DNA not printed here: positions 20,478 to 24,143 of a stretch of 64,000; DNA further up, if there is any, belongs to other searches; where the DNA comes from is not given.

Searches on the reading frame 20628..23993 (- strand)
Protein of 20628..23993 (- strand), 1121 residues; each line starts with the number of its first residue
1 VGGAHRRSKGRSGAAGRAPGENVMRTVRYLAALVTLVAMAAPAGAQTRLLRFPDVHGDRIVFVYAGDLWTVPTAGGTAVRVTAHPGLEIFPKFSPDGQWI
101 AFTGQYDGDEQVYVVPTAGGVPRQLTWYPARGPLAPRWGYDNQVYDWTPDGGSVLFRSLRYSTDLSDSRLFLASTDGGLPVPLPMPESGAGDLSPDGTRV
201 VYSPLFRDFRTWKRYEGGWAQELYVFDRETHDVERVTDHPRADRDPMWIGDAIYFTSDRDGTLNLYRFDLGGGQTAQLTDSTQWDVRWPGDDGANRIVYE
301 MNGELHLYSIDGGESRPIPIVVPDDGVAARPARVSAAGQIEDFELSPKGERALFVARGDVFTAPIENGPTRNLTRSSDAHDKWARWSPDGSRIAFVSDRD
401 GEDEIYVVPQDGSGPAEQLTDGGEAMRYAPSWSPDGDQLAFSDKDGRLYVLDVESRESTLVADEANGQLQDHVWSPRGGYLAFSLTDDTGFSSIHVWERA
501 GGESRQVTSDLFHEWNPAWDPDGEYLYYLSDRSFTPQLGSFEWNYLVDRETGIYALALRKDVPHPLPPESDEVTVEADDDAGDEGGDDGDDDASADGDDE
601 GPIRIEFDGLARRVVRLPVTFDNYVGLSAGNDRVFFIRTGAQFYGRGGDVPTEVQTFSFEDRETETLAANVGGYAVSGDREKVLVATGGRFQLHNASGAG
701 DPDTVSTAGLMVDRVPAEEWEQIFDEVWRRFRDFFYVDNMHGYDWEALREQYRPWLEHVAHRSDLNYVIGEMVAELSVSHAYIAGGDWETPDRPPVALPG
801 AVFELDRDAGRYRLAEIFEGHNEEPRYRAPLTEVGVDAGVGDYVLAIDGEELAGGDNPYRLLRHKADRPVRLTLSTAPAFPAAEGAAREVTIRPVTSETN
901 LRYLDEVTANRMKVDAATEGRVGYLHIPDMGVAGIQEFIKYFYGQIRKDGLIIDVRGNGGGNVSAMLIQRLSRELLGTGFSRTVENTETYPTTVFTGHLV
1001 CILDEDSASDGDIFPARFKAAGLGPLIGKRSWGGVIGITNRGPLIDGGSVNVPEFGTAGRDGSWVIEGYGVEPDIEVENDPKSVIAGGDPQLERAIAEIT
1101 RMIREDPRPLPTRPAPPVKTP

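Call 41: search_protein_families(library=pfam, proteins=[window:20628-23993:-], max_evalue=0.001)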
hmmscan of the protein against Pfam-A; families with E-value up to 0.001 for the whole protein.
window:20628-23993:- (1121 aa): 9 families
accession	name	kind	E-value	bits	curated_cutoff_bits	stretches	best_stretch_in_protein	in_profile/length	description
PF07676.18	PD40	-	1.4e-34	117.7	20.9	3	377-407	7-38/38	WD40-like Beta Propeller Repeat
PF03572.23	Peptidase_S41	-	1.3e-27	96.9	24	1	921-1077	1-165/165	Peptidase family S41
PF14684.11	Tricorn_C1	-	1e-24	86.6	24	1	716-774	1-59/59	Tricorn protease C1 domain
PF00930.27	DPPIV_N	-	1.3e-18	67.3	22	1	358-441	23-117/354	Dipeptidyl peptidase IV (DPP IV) N-terminal region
PF14685.13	PDZ_Tricorn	-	3.3e-16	59.5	25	1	804-878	6-80/88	Tricorn protease PDZ domain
PF25174.1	Beta-prop_THOC3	-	3.2e-07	30.1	305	1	386-527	10-145/272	THOC3 beta-propeller domain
PF10647.15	Gmad1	-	1.4e-06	28.8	20.5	0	386-467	30-97/251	Lipoprotein LpqB beta-propeller domain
PF23414.1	Beta-prop_EML_2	-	0.00011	22.1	90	1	429-488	44-103/266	Echinoderm microtubule-associated protein second beta-propeller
PF24817.1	WD40_WDHD1_1st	-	0.00086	19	109.9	0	402-484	199-283/291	WDHD1 first WD40 domain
